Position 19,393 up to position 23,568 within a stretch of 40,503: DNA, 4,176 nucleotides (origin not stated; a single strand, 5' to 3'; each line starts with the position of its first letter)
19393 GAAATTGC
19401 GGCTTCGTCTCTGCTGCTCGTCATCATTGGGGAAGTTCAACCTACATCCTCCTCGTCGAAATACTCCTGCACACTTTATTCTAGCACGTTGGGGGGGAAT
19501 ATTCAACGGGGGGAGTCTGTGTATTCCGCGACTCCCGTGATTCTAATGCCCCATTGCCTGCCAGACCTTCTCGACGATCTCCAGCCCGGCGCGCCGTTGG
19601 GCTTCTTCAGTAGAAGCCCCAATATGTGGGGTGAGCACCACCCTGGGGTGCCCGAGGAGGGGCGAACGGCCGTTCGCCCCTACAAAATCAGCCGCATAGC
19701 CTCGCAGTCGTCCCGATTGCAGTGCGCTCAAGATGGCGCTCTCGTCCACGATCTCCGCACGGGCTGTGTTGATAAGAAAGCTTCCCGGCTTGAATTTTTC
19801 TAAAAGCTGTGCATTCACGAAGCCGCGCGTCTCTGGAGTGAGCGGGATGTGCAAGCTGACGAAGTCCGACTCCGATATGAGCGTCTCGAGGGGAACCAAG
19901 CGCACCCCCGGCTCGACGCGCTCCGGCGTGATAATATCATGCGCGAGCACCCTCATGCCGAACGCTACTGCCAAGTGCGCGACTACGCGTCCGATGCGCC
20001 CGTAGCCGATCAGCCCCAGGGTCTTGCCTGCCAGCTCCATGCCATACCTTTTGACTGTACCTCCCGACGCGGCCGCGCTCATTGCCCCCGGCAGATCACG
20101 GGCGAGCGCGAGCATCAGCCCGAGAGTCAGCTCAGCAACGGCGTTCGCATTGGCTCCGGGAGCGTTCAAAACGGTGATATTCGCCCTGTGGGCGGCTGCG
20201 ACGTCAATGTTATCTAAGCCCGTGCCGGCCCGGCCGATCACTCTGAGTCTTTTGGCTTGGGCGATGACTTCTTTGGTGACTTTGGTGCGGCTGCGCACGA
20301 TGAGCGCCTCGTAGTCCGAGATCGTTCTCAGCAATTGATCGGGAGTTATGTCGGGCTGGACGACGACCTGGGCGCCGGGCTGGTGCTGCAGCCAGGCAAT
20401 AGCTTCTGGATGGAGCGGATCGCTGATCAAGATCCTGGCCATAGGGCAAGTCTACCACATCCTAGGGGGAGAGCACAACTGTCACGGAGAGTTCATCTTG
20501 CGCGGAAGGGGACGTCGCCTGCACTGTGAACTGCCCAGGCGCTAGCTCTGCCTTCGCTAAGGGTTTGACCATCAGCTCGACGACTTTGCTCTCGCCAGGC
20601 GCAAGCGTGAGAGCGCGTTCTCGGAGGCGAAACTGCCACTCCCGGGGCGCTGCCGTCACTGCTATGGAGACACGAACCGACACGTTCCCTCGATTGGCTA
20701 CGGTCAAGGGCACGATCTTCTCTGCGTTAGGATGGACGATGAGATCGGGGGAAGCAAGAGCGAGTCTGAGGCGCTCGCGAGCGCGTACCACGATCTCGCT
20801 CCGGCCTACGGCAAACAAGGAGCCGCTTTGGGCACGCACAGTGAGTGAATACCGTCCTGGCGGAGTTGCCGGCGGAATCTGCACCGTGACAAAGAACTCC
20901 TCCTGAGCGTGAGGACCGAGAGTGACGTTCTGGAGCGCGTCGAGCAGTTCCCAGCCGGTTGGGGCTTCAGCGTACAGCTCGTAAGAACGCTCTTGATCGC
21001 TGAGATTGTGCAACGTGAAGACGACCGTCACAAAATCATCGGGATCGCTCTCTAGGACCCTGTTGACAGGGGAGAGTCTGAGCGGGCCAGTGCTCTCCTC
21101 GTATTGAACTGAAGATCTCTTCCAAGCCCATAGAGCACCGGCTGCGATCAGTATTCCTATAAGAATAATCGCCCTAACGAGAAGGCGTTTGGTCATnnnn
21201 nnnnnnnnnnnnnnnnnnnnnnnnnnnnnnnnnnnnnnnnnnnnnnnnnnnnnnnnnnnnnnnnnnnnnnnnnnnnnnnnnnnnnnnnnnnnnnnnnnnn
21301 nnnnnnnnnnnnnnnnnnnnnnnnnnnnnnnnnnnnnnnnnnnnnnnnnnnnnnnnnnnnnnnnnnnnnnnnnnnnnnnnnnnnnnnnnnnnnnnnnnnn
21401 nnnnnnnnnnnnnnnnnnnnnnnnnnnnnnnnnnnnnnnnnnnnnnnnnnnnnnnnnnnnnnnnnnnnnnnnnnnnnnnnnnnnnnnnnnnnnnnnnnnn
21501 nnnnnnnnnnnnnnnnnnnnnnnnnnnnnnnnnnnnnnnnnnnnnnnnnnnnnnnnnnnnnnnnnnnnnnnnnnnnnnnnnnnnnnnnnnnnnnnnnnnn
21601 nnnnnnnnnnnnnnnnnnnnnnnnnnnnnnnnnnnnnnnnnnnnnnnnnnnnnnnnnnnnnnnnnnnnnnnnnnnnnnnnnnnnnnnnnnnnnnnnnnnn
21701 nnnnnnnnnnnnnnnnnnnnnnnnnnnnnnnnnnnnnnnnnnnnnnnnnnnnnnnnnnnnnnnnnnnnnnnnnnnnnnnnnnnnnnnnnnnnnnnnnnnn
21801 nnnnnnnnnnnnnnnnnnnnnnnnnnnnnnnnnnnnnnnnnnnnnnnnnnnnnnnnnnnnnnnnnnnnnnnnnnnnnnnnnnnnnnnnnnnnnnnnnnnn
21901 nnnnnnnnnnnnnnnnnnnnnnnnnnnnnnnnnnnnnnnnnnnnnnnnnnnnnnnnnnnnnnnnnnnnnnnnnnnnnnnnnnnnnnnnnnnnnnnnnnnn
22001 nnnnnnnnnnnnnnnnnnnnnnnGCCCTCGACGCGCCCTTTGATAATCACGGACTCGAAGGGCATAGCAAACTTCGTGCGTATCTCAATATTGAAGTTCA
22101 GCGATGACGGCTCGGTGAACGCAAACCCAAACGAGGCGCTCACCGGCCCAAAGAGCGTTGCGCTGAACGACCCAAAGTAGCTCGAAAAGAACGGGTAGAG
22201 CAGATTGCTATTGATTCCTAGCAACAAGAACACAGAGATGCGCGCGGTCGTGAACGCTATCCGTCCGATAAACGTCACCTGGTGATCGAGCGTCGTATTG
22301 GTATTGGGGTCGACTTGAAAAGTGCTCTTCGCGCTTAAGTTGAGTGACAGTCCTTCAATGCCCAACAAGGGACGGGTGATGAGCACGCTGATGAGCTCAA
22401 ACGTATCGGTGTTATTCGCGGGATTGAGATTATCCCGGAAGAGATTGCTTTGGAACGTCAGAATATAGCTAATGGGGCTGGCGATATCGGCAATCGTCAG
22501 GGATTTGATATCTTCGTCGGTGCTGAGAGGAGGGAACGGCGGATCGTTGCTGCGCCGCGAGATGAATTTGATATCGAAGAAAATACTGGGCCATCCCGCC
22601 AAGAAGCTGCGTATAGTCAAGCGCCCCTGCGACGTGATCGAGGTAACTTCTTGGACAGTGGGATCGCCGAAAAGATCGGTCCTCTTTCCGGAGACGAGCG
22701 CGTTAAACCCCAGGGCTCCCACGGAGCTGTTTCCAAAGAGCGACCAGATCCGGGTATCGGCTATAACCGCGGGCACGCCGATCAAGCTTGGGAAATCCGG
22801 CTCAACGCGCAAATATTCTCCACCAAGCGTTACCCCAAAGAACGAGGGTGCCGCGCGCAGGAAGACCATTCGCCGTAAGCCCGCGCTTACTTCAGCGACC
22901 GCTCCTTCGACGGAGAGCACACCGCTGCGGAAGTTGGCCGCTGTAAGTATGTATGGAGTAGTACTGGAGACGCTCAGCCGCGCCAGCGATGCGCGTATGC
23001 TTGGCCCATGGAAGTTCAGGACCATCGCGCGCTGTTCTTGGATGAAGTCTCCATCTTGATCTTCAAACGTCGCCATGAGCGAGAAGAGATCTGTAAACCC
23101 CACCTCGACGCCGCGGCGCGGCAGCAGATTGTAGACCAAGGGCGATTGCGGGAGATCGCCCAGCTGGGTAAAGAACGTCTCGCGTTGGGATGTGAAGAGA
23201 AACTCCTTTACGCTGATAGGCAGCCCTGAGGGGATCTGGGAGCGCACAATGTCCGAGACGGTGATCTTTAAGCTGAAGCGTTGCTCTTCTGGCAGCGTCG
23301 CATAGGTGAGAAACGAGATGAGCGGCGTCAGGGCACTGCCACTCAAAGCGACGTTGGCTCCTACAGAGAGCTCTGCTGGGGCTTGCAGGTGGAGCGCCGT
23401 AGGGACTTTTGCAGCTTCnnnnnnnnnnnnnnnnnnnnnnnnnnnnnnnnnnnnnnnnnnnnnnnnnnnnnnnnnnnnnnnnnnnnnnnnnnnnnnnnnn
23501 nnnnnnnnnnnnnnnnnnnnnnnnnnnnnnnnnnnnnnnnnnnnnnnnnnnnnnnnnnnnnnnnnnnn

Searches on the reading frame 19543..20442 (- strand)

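Call 5: search_protein_families(library=pfam, proteins=[window:19543-20442:-], max_evalue=1)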
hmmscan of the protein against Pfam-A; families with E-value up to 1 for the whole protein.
window:19543-20442:- (299 aa): 5 families
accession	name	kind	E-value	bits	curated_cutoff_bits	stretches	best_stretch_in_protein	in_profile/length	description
PF02826.25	2-Hacid_dh_C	-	1.9e-50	171.2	25.1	1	107-275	1-178/178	D-isomer specific 2-hydroxyacid dehydrogenase, NAD binding domain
PF00389.36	2-Hacid_dh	-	1.1e-35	122.7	24.6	1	4-296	1-123/134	D-isomer specific 2-hydroxyacid dehydrogenase, catalytic domain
PF03446.21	NAD_binding_2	-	0.005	17.3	21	1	142-243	2-109/161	NAD binding domain of 6-phosphogluconate dehydrogenase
PF00670.27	AdoHcyase_NAD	-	0.11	13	27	1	136-194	20-81/162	S-adenosyl-L-homocysteine hydrolase, NAD binding domain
PF00044.30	Gp_dh_N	-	0.27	12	31.7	1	142-159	3-20/101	Glyceraldehyde 3-phosphate dehydrogenase, NAD binding domain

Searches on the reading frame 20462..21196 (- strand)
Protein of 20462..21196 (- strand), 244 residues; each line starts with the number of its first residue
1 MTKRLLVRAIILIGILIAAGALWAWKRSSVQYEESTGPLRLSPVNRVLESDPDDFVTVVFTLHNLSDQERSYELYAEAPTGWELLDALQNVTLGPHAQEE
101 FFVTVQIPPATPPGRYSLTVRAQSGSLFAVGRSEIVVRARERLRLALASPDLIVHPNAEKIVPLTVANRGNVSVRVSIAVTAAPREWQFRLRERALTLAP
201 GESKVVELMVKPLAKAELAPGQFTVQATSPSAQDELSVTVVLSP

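Call 5: search_protein_families(library=pfam, proteins=[window:20462-21196:-], max_evalue=1)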
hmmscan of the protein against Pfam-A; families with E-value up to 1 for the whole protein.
window:20462-21196:- (244 aa): 13 families
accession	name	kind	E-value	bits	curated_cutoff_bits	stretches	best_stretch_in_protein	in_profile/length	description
PF10633.15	NPCBM_assoc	-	2.6e-14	53.6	24.4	2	60-123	11-76/78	NPCBM-associated, NEW3 domain of alpha-galactosidase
PF11614.14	FixG_C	-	2.2e-06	28.3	25.6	1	60-123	37-102/119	IG-like fold at C-terminal of FixG, putative oxidoreductase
PF22157.2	SupH-like_C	-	0.00012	22.9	27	1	59-91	4-36/58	Sucrose hydrolase-like, C-terminal domain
PF06280.18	fn3_5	-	0.00036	21.6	27.6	1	53-127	7-56/112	Fn3-like domain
PF22067.2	Cep192_D3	-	0.0036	17.8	27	1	160-217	19-74/99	Cep192 domain 3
PF19820.4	DUF6303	-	0.035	14.4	25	1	8-49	46-87/93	Family of unknown function (DUF6303)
PF06030.18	WxLIP_PGBD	-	0.058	13.9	27.3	0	151-183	20-52/121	WxL Interacting Protein, peptidoglycan binding domain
PF21633.3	MOV-10_Ig-like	-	0.1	13.2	27.4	1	152-209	26-89/126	Helicase MOV-10, Ig-like domain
PF21226.3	MalQ_N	-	0.12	13.2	24.1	0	103-126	59-82/91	MalQ N-terminal beta sandwich domain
PF13620.12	CarboxypepD_reg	-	0.13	13.1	32.3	0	111-142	45-76/82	Carboxypeptidase regulatory-like domain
PF22073.2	Cep192_D4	-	0.15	12.7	35.5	1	159-242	21-107/112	Cep192 domain 4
PF22544.2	HYDIN_VesB_CFA65-like_Ig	-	0.24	12.1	25.5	1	164-215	25-75/100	HYDIN/CFA65/VesB-like, Ig-like domain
PF04442.19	CtaG_Cox11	-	0.24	11.9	25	0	173-215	34-77/148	Cytochrome c oxidase assembly protein CtaG/Cox11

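Call 6: search_protein_families(library=ncbifam, proteins=[window:20462-21196:-], max_evalue=1)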
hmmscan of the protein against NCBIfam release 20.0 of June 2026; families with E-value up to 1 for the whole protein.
window:20462-21196:- (244 aa): 7 families
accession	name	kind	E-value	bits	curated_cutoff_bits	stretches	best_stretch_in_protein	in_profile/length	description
NF041740.1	choice_anch_T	equivalog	2.1e-07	30.3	70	1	56-233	49-243/259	choice-of-anchor T family protein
NF033506.0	PACE-CTERM-PROT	exception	2.1e-05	23.4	110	1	41-236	28-203/627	putative S-layer protein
NF058595.1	invert_tail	domain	0.00085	19.6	37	1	107-128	82-103/113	lipo-invert putative C-terminal anchoring domain-containing protein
TIGR00864.1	PCC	subfamily_domain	0.03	10.7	1861.4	1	113-183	221-286/2700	polycystin cation channel protein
NF003465.0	PRK05089.1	equivalog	0.071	12.7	162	0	175-214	64-106/189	cytochrome c oxidase assembly protein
TIGR02745.1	ccoG_rdxA_fixG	equivalog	0.074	12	316.7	1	59-123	351-416/435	cytochrome c oxidase accessory protein CcoG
TIGR03589.1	PseB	equivalog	0.19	10.6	407.75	1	137-168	62-93/324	UDP-N-acetylglucosamine 4,6-dehydratase (inverting)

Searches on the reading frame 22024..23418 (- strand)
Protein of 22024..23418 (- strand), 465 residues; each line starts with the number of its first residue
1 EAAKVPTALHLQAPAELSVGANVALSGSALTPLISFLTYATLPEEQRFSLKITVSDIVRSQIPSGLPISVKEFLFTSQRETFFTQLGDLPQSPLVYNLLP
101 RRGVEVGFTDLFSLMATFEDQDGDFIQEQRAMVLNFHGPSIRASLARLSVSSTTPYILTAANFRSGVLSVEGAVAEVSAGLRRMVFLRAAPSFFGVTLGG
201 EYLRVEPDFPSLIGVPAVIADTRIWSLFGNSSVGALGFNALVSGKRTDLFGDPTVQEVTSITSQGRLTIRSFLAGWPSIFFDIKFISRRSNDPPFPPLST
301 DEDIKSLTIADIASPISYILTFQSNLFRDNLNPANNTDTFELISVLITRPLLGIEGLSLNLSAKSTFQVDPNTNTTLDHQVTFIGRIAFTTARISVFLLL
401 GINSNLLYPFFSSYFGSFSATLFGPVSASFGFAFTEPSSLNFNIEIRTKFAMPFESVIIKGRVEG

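Call 29: find_homologous_proteins(query=window:22024-23418:-, max_evalue=0.001)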
Query window:22024-23418:- (465 aa): 7 proteins with E <= 0.001 among 8000 candidates.
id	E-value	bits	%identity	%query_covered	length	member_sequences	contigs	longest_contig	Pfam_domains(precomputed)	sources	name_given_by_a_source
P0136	1.0e-243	827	84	97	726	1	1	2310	PF00801.27,PF13620.13,PF17210.10,PF18911.7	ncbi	ncbi:MAG: PKD domain-containing protein, partial [Candidatus Bipolaricaulia bacterium]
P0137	1.1e-145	504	83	61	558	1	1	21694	PF00801.27,PF17802.8,PF13620.13,PF22904.4,PF17210.10,PF18911.7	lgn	-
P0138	2.2e-132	460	86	55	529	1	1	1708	PF00801.27,PF13620.13,PF17210.10,PF18911.7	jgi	jgi:hypothetical protein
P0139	2.6e-124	434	80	55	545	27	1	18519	PF00801.27,PF13620.13,PF17210.10,PF18911.7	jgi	jgi:hypothetical protein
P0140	6.2e-62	228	83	28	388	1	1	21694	PF11614.15,PF23619.2,PF10633.16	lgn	-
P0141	5.1e-54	202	51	46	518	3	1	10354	PF11614.15,PF23619.2,PF10633.16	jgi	jgi:hypothetical protein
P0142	1.2e-40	158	58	33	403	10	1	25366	PF11614.15,PF23619.2,PF10633.16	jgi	jgi:hypothetical protein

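Call 38: search_solved_structures(query=A4, max_evalue=10)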
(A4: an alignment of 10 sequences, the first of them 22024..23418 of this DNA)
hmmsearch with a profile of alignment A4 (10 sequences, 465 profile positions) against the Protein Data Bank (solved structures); distinct sequences matched with E-value up to 10: 3.
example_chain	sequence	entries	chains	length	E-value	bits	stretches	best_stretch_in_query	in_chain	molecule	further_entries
9rvm_B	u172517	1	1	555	0.65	11.9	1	129-203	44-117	Protein 4 Penicillium chrysogenum Virus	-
9rvn_B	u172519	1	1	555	0.66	11.9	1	129-203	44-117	Penicillium chrysogenum virus capsid P4 protein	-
6urv_H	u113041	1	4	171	1.3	10.9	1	184-245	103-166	NS3 protease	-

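Call 39: search_protein_families(library=pfam, alignment_id=A4, max_evalue=10)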
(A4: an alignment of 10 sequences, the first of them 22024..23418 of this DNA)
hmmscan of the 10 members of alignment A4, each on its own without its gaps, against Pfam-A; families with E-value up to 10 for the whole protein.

A. member 1, window:22024-23418:- (465 aa): 0 families

B. families by the number of members that match (of 10 scanned): 2 families
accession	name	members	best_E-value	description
PF17047.11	SMP_LBD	1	0.16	Synaptotagmin-like mitochondrial-lipid-binding domain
PF23536.1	TraK_C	1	0.25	TraK C-terminal domain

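Call 43: find_homologous_proteins(query=A4, max_evalue=0.001)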
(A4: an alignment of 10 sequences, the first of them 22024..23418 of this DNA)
Query A4 (10 sequences) (465 aa, profile of the alignment): 7 proteins with E <= 0.001 among 8000 candidates.
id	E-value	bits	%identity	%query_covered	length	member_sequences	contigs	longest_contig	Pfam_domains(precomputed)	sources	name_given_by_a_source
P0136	1.2e-238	811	84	97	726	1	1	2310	PF00801.27,PF13620.13,PF17210.10,PF18911.7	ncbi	ncbi:MAG: PKD domain-containing protein, partial [Candidatus Bipolaricaulia bacterium]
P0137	4.2e-147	509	83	61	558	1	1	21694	PF00801.27,PF17802.8,PF13620.13,PF22904.4,PF17210.10,PF18911.7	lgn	-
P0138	5.2e-131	456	86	55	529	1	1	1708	PF00801.27,PF13620.13,PF17210.10,PF18911.7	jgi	jgi:hypothetical protein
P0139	1.5e-128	448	80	55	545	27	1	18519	PF00801.27,PF13620.13,PF17210.10,PF18911.7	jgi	jgi:hypothetical protein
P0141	1.2e-80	290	51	46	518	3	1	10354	PF11614.15,PF23619.2,PF10633.16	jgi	jgi:hypothetical protein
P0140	1.5e-63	233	83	28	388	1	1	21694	PF11614.15,PF23619.2,PF10633.16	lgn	-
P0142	2.4e-55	206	58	33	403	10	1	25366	PF11614.15,PF23619.2,PF10633.16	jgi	jgi:hypothetical protein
